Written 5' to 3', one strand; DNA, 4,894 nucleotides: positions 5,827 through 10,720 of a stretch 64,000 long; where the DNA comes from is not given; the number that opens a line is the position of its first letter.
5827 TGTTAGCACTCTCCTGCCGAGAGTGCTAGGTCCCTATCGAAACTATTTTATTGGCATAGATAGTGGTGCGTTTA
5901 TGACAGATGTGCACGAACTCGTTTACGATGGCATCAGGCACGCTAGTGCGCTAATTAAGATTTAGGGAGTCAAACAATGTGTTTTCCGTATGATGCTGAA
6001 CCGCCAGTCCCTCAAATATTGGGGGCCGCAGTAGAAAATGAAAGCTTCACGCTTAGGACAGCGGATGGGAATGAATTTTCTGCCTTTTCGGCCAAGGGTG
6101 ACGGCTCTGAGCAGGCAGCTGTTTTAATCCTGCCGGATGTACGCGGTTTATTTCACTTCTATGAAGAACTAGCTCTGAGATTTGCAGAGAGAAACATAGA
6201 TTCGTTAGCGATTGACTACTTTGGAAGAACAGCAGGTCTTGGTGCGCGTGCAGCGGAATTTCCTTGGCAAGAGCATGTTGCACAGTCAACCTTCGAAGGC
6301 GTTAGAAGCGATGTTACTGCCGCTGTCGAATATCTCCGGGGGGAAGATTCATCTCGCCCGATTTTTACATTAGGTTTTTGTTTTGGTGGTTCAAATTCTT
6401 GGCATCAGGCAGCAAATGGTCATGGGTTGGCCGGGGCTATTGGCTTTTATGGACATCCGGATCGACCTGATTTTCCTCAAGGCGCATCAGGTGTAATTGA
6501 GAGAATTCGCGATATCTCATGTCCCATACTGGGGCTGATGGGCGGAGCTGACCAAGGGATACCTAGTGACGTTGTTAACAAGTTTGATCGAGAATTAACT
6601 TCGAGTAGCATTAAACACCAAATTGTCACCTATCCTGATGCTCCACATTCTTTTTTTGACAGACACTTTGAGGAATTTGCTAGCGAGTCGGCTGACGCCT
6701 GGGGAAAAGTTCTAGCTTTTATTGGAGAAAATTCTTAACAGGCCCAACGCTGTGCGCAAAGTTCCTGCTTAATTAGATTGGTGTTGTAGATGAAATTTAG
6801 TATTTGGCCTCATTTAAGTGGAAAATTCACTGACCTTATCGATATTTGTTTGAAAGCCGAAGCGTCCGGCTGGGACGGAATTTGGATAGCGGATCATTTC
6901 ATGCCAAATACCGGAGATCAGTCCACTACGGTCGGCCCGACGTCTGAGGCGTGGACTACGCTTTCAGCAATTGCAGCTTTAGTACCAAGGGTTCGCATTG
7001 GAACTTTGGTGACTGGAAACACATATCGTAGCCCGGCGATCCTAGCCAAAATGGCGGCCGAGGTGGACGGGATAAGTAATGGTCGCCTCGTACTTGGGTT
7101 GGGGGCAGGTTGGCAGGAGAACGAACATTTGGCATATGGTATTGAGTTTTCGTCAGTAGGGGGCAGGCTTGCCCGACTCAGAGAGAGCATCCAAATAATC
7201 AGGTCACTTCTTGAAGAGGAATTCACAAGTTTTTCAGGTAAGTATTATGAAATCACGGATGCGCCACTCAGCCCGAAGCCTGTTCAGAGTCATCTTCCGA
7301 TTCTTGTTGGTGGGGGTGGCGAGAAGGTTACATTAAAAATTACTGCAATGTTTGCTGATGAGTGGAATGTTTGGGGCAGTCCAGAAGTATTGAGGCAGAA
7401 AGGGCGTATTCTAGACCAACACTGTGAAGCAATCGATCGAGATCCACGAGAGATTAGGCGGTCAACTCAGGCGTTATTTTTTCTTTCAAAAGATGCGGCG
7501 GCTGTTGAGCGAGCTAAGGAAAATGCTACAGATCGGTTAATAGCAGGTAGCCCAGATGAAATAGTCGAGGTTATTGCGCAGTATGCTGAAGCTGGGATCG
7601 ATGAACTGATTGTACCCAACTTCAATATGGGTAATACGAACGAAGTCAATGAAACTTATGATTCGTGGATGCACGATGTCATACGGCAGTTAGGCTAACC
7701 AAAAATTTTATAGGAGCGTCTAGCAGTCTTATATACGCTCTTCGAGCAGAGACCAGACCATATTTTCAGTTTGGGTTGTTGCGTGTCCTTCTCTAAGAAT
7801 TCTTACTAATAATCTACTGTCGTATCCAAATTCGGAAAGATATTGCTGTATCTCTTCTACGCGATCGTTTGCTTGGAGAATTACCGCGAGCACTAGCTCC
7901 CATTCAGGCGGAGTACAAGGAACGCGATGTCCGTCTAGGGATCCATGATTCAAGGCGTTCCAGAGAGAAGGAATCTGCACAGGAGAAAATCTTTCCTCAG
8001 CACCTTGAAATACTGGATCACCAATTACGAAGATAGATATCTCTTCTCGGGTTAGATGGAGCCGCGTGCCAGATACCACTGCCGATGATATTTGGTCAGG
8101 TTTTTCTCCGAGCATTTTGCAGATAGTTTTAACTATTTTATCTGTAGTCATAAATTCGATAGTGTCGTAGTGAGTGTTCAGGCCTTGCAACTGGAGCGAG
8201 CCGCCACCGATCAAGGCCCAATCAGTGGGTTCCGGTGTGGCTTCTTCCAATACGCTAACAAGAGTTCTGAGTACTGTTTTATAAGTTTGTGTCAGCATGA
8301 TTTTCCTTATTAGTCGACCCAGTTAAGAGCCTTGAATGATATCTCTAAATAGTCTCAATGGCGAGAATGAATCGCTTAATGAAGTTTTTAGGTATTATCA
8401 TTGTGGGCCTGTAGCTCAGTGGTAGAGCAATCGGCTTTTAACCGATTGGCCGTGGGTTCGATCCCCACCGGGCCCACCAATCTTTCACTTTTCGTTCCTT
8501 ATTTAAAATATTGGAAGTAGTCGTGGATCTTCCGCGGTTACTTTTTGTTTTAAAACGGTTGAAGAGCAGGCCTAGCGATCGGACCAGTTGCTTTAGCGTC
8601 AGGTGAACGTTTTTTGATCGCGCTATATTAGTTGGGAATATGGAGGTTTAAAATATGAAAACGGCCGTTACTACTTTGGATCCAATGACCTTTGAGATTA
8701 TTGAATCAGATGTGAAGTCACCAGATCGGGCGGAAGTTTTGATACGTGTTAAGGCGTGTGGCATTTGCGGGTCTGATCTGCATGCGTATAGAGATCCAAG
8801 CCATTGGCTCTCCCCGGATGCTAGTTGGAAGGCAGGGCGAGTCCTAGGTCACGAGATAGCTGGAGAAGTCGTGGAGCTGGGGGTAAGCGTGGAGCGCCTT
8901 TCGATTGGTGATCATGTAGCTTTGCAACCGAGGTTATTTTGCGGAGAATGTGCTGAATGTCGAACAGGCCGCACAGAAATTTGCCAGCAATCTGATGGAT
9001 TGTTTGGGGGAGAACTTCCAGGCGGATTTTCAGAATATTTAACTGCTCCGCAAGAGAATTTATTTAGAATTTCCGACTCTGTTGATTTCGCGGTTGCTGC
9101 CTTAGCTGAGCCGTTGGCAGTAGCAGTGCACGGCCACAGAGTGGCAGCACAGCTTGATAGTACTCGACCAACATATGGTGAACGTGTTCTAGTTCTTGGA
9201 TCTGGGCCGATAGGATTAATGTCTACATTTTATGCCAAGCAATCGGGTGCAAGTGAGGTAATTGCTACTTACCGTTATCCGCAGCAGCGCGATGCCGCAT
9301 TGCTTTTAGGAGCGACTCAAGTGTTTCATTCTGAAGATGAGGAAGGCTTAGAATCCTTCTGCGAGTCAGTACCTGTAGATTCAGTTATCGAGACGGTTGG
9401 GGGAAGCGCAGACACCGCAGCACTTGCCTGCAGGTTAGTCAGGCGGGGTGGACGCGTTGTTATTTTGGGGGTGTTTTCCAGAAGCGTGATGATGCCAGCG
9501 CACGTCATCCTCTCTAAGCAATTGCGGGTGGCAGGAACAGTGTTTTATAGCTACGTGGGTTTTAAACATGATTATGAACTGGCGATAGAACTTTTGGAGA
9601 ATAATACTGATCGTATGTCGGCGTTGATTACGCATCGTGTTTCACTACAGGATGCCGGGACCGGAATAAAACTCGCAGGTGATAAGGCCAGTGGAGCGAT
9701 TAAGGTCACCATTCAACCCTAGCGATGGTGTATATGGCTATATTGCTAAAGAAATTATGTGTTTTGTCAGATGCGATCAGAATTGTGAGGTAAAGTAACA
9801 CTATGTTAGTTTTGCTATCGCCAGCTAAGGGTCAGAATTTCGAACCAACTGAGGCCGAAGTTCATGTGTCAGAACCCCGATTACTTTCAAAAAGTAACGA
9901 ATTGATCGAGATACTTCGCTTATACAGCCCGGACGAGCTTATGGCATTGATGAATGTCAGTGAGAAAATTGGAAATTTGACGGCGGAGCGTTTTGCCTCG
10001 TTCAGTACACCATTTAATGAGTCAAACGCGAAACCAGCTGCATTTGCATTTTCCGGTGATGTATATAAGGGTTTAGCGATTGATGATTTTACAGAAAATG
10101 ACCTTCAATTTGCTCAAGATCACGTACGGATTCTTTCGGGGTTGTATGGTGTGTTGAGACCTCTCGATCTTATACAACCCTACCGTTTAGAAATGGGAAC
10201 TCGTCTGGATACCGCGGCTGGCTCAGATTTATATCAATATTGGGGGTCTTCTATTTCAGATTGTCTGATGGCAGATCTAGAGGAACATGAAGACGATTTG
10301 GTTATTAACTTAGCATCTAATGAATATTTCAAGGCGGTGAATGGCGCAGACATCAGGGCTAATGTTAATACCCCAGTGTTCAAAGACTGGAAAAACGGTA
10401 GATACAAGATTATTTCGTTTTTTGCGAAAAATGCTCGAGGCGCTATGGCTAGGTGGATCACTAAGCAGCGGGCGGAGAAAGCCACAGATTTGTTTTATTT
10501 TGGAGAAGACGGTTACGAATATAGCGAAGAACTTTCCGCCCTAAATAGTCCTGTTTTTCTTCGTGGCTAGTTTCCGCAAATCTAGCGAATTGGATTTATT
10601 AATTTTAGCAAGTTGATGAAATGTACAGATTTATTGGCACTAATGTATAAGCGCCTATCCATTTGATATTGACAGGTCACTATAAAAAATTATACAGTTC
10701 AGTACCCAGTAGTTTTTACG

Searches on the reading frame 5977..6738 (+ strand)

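Call 11: search_protein_families(library=pfam, proteins=[window:5977-6738:+])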
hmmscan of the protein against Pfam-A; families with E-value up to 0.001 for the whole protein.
window:5977-6738:+ (253 aa): 2 families
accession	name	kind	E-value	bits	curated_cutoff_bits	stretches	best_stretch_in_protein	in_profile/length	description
PF01738.24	DLH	-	2.3e-29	103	21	1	35-251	2-215/217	Dienelactone hydrolase family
PF12146.15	Hydrolase_4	-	1.7e-08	34.5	27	1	45-144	3-93/239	Serine aminopeptidase, S33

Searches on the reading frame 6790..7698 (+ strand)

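Call 11: search_protein_families(library=pfam, proteins=[window:6790-7698:+])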
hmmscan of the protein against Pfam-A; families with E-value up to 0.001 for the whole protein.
window:6790-7698:+ (302 aa): 1 family
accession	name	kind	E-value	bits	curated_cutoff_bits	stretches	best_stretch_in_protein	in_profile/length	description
PF00296.26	Bac_luciferase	-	1.2e-50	173.1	27.9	1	6-242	14-240/314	Luciferase-like monooxygenase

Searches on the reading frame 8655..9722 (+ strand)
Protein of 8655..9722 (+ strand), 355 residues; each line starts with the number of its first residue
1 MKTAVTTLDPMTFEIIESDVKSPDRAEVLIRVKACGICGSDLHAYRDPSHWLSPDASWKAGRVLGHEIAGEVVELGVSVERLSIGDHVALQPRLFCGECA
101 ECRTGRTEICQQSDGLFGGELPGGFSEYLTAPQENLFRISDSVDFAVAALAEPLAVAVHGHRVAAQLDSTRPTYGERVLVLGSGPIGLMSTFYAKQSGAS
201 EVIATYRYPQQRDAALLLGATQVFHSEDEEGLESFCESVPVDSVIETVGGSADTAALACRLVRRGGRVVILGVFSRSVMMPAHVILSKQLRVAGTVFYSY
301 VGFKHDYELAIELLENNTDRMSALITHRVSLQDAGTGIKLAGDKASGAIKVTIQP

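Call 11: search_protein_families(library=pfam, proteins=[window:8655-9722:+])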
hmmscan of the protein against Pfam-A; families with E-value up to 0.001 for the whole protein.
window:8655-9722:+ (355 aa): 3 families
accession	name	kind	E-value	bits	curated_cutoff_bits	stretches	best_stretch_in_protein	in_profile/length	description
PF08240.17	ADH_N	-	1.2e-29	103.1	23.5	1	26-141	3-104/104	Alcohol dehydrogenase GroES-like domain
PF00107.32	ADH_zinc_N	-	1.3e-20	74.1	31.8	1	185-315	1-128/129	Zinc-binding dehydrogenase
PF16912.11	Glu_dehyd_C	-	1.6e-13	51.1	34.9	1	147-353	3-209/211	Glucose dehydrogenase C-terminus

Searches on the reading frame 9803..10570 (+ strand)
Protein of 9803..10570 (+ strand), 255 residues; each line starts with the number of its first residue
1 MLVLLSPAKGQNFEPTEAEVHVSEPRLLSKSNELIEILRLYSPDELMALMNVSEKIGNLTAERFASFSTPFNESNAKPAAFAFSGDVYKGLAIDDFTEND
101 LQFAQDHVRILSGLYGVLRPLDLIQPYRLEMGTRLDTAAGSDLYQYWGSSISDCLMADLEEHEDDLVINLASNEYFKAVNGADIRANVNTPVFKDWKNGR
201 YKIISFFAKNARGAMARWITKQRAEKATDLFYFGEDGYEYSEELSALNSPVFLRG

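Call 11: search_protein_families(library=pfam, proteins=[window:9803-10570:+])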
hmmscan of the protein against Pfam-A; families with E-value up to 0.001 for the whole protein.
window:9803-10570:+ (255 aa): 2 families
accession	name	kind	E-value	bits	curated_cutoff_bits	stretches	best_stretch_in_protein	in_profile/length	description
PF03883.20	H2O2_YaaD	-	1.1e-84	284.1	29.6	1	1-243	1-235/236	Peroxide stress protein YaaA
PF21818.3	DUF6884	-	5.5e-07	30.2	30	1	104-182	36-111/135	Family of unknown function (DUF6884)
